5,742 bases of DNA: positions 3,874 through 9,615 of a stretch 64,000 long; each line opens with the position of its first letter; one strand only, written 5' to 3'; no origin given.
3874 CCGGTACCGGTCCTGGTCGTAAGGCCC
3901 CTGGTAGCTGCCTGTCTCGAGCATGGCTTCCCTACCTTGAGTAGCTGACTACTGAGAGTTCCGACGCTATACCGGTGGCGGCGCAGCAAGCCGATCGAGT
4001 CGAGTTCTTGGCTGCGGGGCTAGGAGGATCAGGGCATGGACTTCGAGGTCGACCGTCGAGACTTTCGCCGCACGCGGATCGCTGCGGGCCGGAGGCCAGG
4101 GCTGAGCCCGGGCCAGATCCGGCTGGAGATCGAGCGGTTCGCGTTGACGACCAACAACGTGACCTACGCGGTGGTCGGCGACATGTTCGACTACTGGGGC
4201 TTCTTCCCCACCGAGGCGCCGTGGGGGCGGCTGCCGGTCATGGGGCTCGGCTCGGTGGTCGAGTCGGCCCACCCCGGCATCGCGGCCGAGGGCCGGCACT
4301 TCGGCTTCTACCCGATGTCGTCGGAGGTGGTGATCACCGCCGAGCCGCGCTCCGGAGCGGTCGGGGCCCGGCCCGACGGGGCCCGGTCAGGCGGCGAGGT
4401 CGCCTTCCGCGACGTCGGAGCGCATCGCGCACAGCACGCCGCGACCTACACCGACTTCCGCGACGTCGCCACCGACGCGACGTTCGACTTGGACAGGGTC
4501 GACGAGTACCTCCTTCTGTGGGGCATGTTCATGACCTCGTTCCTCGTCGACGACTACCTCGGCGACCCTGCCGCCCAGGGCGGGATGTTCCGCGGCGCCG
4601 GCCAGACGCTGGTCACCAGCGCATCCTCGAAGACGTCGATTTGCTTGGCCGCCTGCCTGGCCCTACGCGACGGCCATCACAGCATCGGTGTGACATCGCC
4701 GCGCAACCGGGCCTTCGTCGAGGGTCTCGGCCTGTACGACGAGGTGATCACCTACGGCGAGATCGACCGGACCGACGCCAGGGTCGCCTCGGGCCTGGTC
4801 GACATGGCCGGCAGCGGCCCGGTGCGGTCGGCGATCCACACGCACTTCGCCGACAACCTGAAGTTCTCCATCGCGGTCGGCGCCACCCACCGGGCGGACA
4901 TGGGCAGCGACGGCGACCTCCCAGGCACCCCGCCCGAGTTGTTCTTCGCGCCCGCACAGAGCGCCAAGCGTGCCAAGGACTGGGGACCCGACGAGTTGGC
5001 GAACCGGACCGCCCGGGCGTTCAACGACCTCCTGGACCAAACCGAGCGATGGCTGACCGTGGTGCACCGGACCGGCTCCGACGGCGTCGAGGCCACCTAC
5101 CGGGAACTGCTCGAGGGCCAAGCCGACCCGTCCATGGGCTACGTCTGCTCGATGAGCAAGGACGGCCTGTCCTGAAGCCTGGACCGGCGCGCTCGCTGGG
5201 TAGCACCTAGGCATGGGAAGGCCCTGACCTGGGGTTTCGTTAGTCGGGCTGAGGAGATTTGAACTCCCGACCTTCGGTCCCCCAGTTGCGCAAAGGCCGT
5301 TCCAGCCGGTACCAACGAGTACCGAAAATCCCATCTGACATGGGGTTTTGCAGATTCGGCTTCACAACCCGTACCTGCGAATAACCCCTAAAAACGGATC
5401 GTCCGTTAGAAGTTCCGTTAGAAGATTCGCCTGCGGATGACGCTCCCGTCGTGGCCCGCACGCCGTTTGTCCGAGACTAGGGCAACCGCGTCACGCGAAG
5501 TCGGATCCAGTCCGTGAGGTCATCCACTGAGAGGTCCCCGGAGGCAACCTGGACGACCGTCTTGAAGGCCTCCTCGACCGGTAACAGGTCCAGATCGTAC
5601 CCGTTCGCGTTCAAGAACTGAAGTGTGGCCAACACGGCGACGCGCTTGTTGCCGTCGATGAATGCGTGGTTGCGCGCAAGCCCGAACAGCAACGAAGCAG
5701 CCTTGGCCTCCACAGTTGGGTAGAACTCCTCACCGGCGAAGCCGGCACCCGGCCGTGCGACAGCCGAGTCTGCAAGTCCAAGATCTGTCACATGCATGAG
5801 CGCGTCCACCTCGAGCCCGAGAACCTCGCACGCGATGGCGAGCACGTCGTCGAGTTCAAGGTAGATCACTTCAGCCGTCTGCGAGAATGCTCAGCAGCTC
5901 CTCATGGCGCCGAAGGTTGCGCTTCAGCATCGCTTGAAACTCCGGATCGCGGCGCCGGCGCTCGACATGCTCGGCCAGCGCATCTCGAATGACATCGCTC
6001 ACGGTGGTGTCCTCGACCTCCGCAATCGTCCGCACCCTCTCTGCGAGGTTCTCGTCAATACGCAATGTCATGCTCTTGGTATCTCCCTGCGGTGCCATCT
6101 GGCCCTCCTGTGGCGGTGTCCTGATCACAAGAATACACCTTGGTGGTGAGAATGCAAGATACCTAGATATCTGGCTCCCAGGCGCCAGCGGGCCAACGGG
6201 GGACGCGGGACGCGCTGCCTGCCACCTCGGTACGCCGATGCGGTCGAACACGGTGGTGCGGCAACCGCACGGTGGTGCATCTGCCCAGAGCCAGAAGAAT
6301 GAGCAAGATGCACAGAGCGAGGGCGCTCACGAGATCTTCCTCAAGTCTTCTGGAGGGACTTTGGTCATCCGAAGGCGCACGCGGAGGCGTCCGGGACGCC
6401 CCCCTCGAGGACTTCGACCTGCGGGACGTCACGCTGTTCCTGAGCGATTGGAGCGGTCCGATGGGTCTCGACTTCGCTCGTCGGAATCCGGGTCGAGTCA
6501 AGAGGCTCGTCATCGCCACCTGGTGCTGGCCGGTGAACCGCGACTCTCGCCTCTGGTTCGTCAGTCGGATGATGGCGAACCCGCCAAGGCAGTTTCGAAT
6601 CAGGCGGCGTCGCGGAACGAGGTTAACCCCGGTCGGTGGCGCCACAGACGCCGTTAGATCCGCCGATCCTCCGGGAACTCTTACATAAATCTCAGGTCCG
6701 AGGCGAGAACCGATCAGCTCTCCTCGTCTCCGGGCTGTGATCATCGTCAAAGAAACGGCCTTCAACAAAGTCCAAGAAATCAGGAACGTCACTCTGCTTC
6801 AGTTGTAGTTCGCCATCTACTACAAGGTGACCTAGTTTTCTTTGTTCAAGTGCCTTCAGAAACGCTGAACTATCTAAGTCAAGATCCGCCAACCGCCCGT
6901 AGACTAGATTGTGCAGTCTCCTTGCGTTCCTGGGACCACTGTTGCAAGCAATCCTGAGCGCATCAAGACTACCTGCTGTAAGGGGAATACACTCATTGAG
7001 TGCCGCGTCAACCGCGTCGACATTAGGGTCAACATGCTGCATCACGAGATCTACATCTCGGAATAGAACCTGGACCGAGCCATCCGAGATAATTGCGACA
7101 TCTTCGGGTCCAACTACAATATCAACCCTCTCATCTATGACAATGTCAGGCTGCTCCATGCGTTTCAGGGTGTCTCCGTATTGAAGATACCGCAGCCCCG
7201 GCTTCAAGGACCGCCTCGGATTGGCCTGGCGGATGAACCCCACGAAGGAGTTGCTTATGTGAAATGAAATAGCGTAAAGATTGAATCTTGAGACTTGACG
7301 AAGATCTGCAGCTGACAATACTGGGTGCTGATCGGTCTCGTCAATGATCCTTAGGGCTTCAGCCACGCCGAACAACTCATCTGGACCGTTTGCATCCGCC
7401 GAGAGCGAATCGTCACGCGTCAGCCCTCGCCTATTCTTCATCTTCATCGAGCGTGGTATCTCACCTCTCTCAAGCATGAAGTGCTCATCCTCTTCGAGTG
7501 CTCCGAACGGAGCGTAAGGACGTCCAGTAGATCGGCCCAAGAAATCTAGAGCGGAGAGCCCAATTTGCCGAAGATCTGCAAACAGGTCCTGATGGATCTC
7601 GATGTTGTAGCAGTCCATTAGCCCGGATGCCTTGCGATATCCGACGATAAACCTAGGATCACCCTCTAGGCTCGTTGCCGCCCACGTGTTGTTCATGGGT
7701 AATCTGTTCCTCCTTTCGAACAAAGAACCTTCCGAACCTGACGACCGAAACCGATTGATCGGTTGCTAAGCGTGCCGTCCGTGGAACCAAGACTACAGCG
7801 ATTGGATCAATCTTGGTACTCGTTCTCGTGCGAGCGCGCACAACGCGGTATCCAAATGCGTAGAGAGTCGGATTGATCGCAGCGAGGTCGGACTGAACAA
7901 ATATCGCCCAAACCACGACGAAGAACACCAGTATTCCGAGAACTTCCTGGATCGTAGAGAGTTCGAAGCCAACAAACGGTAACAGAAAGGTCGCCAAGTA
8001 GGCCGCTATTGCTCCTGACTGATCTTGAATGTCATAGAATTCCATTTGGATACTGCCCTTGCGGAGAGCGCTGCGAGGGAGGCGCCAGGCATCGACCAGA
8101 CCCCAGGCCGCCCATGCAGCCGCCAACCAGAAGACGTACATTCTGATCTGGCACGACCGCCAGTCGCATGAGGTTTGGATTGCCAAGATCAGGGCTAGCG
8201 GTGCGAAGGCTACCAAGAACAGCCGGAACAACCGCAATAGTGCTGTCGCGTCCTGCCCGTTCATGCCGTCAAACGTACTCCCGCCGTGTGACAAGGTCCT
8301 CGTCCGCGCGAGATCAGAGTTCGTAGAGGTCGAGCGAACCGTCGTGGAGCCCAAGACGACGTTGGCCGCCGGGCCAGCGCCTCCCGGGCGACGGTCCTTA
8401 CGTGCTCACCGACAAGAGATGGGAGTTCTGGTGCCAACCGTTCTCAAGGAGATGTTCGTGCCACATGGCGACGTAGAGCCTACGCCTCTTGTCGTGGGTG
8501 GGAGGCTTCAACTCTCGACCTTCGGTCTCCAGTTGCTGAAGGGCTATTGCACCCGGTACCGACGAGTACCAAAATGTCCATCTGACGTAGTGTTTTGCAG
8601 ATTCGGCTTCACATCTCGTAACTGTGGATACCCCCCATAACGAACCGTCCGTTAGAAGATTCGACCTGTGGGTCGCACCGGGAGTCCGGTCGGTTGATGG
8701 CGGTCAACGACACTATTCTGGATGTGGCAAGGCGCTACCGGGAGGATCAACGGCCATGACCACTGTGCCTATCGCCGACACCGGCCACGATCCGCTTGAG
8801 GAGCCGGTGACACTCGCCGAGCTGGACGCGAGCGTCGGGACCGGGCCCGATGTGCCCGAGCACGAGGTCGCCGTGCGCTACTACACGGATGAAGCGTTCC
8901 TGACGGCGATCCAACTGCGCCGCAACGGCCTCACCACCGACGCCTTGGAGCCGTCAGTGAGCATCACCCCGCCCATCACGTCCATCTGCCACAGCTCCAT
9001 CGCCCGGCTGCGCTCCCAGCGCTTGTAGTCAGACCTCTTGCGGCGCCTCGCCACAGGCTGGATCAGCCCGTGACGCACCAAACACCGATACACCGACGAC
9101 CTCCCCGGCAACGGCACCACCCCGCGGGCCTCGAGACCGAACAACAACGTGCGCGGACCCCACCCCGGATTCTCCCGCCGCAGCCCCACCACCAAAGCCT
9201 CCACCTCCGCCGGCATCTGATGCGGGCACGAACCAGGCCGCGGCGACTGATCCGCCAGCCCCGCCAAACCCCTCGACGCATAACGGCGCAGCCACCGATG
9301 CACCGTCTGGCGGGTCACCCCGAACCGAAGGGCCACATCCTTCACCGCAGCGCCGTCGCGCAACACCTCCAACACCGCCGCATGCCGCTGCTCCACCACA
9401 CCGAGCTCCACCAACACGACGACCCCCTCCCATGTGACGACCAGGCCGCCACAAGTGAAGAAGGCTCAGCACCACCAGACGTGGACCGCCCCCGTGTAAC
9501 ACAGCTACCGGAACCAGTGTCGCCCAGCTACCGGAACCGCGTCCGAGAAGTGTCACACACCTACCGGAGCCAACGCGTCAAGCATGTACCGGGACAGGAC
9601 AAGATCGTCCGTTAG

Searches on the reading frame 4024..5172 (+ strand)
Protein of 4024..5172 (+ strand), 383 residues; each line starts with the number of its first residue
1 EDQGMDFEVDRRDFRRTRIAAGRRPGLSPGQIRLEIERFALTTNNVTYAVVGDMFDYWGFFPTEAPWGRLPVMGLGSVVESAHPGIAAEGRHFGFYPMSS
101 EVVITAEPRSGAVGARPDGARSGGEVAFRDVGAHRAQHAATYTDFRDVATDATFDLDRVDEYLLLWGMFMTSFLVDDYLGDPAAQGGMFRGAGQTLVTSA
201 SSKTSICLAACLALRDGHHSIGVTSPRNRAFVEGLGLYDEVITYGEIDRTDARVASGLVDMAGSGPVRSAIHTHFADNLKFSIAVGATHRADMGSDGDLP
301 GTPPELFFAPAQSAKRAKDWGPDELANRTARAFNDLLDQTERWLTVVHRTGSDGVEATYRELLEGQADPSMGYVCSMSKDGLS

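Call 26: search_protein_families(library=pfam, proteins=[window:4024-5172:+], max_evalue=0.0001)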
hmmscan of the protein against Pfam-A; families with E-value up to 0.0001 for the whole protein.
window:4024-5172:+ (383 aa): 1 family
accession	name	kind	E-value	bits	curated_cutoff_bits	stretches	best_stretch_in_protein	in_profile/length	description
PF11017.14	DUF2855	-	4.7e-83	280.2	30.9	1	39-367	1-334/335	Protein of unknown function (DUF2855)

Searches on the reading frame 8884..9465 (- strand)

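Call 26: search_protein_families(library=pfam, proteins=[window:8884-9465:-], max_evalue=0.0001)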
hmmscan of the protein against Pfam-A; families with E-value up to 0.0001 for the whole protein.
window:8884-9465:- (194 aa): 9 families
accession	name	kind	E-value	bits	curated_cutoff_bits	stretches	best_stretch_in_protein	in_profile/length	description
PF13565.12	HTH_32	-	7.1e-16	59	33.7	1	54-129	1-73/73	Homeodomain-like domain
PF13518.12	HTH_28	-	6.6e-11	42.5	25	1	28-77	3-51/52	Helix-turn-helix domain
PF13384.12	HTH_23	-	7.5e-11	41.9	24.6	1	24-70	4-49/50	Homeodomain-like domain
PF13551.12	HTH_29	-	9.6e-11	42.1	28.1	1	29-90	2-64/64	Winged helix-turn helix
PF13542.12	HTH_Tnp_ISL3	-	6e-06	26.1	27.4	1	29-63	18-51/51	Helix-turn-helix domain of transposase family ISL3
PF13011.12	LZ_Tnp_IS481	-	8.3e-06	26.4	22.2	1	33-89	20-77/85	leucine-zipper of insertion element IS481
PF01527.26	HTH_Tnp_1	-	2.6e-05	24.8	24.1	1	25-79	10-58/75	Transposase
PF02796.21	HTH_7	-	2.6e-05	24.7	23.8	0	29-59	12-42/45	Helix-turn-helix domain of resolvase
PF25213.1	HVO_A0261_N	-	5.8e-05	23.3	35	0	26-68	11-54/86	HVO_A0261 N-terminal domain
